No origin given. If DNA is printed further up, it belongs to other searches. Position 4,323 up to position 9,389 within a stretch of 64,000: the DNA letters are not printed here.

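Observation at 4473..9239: In-frame fusion of a cytoplasmic STAND/AAA_16 ATPase-TPR module to a secreted BNR-propeller T9SS cargo, which is topologically paradoxical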

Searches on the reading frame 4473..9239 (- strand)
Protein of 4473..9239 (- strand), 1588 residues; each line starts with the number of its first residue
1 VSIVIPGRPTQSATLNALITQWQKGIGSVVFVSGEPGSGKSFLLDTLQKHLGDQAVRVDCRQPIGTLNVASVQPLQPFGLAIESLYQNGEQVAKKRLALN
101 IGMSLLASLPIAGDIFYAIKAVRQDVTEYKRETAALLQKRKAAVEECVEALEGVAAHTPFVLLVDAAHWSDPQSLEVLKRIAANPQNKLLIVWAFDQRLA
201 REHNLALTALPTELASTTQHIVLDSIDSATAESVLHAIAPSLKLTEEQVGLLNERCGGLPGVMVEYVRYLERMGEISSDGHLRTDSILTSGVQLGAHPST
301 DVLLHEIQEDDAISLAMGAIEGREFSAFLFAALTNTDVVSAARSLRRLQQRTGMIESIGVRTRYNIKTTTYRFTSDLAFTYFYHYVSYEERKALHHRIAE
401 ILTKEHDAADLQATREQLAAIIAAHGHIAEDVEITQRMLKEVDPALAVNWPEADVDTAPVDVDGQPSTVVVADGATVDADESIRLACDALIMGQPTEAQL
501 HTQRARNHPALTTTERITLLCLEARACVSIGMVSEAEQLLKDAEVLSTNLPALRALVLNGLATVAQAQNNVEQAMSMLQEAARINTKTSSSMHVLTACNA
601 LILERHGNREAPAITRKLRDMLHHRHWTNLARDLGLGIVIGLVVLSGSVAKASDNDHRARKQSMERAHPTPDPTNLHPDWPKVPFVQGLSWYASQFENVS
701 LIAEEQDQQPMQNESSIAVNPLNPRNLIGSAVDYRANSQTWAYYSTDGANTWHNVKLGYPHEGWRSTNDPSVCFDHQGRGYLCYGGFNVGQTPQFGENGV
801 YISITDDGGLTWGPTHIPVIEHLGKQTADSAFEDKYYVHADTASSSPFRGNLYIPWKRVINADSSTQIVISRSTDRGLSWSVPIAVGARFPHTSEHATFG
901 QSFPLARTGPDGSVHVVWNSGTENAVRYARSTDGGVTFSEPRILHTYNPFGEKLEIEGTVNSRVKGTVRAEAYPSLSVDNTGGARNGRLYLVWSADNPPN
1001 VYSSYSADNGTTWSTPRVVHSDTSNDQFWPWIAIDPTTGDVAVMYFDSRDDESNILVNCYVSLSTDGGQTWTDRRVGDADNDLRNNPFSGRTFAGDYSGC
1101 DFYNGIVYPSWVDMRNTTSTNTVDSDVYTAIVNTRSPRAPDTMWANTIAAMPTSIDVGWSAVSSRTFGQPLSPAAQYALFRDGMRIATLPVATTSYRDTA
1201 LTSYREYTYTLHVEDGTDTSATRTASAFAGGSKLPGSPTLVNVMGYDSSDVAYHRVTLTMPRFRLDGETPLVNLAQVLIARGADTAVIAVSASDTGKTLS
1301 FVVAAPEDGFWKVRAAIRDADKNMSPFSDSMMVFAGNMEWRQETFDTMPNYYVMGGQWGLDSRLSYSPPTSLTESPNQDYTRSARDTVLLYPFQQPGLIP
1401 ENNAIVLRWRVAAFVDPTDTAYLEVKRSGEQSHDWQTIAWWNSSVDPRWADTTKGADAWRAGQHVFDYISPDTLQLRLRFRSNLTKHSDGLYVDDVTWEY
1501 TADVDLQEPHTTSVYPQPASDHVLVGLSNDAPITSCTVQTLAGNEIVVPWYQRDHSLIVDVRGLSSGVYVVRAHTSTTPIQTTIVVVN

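Call 4: search_protein_families(library=pfam, proteins=[window:4473-9239:-], max_evalue=1)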
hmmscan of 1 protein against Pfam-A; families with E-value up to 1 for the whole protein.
window:4473-9239:- (1588 aa): 25 families
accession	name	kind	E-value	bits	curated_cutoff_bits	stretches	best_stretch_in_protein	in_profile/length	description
PF13191.12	AAA_16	-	2.1e-17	64.6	32.6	1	6-191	3-166/167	AAA ATPase domain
PF13088.12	BNR_2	-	3.8e-12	46.6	31.4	1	863-1076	13-203/277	BNR repeat-like domain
PF13401.12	AAA_22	-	2.4e-06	28.4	27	1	29-63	7-44/130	AAA domain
PF24316.1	Tli3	-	0.00048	20.9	27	0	1053-1078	78-103/129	T6SS Tli3 immunity protein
PF18962.6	Por_Secre_tail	-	0.00068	20.3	27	1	1514-1585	1-74/75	Secretion system C-terminal sorting domain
PF18370.7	RGI_lyase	-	0.00096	19.9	27.8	1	1161-1226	20-84/86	Rhamnogalacturonan I lyases beta-sheet domain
PF24883.2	NPHP3_N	-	0.0016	19.1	24.8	1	19-55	12-50/164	Nephrocystin 3, N-terminal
PF02012.26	BNR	-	0.0017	18.5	27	0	1064-1072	3-11/12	BNR/Asp-box repeat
PF25058.1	ARM_TT21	-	0.0023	18.3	27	1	481-582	25-121/155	Tetratricopeptide repeat protein 21 ARM repeat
PF06414.18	Zeta_toxin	-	0.0035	17.2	22.3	1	29-59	18-50/199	Zeta toxin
PF10923.14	BrxC_BrxD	-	0.005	16.2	22.2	1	7-51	29-73/414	BREX system ATP-binding protein BrxC/D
PF21471.3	Reelin_subrepeat-B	-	0.013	15.7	27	0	1000-1026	59-85/127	Reelin subrepeat B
PF05729.18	NACHT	-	0.018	15.3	26.7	1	29-54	2-27/167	NACHT domain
PF13671.12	AAA_33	-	0.026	15.3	27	1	29-169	1-80/143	AAA domain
PF13374.12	TPR_10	-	0.032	14.7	27.5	1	555-588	2-35/42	Tetratricopeptide repeat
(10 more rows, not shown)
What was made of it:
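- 7920..9239 (-): STAND NOD module (NBD-HD-WHD), aa 1-~440. Walker A is at aa 34-41 (9117-9140). Walker B is LLVDAA, aa 161-166 (8742-8759). AAA_16 E 2e-17 (call 4).
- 7341..7805 (-): TPR-like helical repeats (sensor or arm), aa 479-633. They end in the conserved tail W..L..DLGL, which is where unfused ATPases stop. Sub-threshold TPR hits (call 4).
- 5835..7142 (-): Six-bladed BNR/Asp-box beta-propeller, aa ~700-1135. Sialidase-like fold, but no FRIP motif. BNR_2 E 4e-12 (call 4).
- Closest known: STAND NTPases with a TPR sensor. Same: AAA_16 Pfam family (call 4).
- Checked: BNR_2 at aa 863-1076, E 4e-12, above the cut-off (call 4).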

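Call 5: search_protein_families(library=ncbifam, proteins=[window:4473-9239:-], max_evalue=1)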
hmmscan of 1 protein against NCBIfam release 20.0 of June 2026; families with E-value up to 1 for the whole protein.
window:4473-9239:- (1588 aa): 5 families
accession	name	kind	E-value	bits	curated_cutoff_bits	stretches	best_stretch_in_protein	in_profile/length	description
TIGR03903.1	TOMM_kin_cyc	equivalog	2.4e-18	65.4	705.75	1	14-436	489-895/1267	TOMM system kinase/cyclase fusion protein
TIGR04183.1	Por_Secre_tail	domain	8.7e-05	22.4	23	1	1514-1586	1-71/72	T9SS type A sorting domain-containing protein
NF038113.1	T9SSA_dep_M36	equivalog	0.0021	16.3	885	1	1507-1586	789-868/869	T9SS-dependent M36 family metallopeptidase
TIGR03420.1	DnaA_homol_Hda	equivalog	0.0046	16.5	194.8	1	13-63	24-77/226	DnaA regulatory inactivator Hda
NF047752.1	MntA_antitoxin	equivalog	0.031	14.1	60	1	374-429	24-80/106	type VII toxin-antitoxin system MntA family adenylyltransferase antitoxin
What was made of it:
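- On T9SS type A cargo (Por_Secre_tail, TIGR04183 / PF18962): In the full-length scan the score is just below the cut-offs: 22.4 vs 23 (call 5) and 20.3 vs 27 (call 4). The match covers aa 1514-1586 of 1588 (call 5).
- Checked: T9SS tail: it scores just below the cut-offs when the whole protein is scanned (TIGR04183 22.4 vs 23; PF18962 20.3 vs 27; calls 4, 5).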

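Call 6: find_homologous_proteins(query=window:4473-9239:-)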
Query window:4473-9239:- (1588 aa): 20 proteins with E <= 0.001 among 8000 candidates.
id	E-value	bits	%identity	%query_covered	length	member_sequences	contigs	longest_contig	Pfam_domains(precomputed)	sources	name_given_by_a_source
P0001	0.0e+0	3616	99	100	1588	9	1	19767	PF18962.8,PF13401.13,PF13088.13,PF13191.13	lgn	-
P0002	0.0e+0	2305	63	100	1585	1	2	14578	PF24316.2,PF13401.13,PF13088.13,PF13191.13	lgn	-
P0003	0.0e+0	2296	63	100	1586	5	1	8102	PF13401.13,PF13088.13,PF13191.13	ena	-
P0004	0.0e+0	2292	63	100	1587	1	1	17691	PF18962.8,PF24316.2,PF13401.13,PF02012.27,PF13088.13,PF13191.13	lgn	-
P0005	0.0e+0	2013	57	100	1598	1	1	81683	PF18962.8,PF13088.13,PF13191.13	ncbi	-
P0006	0.0e+0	1940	56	99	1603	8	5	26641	PF18962.8,PF02012.27,PF13088.13,PF13191.13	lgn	-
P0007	0.0e+0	1866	53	99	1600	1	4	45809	PF18962.8,PF13088.13,PF13191.13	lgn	-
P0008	0.0e+0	1809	53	99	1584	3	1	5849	PF18962.8,PF24316.2,PF13401.13,PF02012.27,PF13088.13,PF13191.13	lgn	-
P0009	0.0e+0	1805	53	99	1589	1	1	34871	PF18962.8,PF13088.13,PF13191.13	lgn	-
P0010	0.0e+0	1727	51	100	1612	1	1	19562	PF18962.8,PF13088.13,PF13191.13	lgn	-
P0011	0.0e+0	1723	52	100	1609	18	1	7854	PF18962.8,PF13401.13,PF02012.27,PF13088.13,PF13191.13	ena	-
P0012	0.0e+0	1699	51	100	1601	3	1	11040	PF24316.2,PF13401.13,PF02012.27,PF13088.13,PF13191.13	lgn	-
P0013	7.2e-7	46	24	25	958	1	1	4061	PF17874.8,PF13424.13,PF13401.13,PF01637.25,PF13181.13,PF07719.24,PF13191.13,PF13374.13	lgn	-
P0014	1.7e-5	41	24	25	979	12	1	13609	PF00486.35,PF13191.13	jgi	jgi:DNA-binding winged helix-turn-helix (wHTH) protein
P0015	2.2e-5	41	24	26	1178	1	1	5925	PF00486.35,PF00211.26,PF13191.13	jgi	jgi:DNA-binding winged helix-turn-helix (wHTH) protein/predicted ATPase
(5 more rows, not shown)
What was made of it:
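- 4473..9239 (-): Fused ORF, 1588 aa, GTG start. ATPase + internal signal peptide + T9SS cargo. Twelve full-length homologous clusters (call 6).
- Checked: Twelve protein clusters of 1584-1612 aa, at 51-99% identity and 99-100% coverage, come from independent assemblies (call 6).
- A 99%-identical fused protein is seen in independent assemblies (call 6). Twelve fused clusters reach down to 51% identity (call 6).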
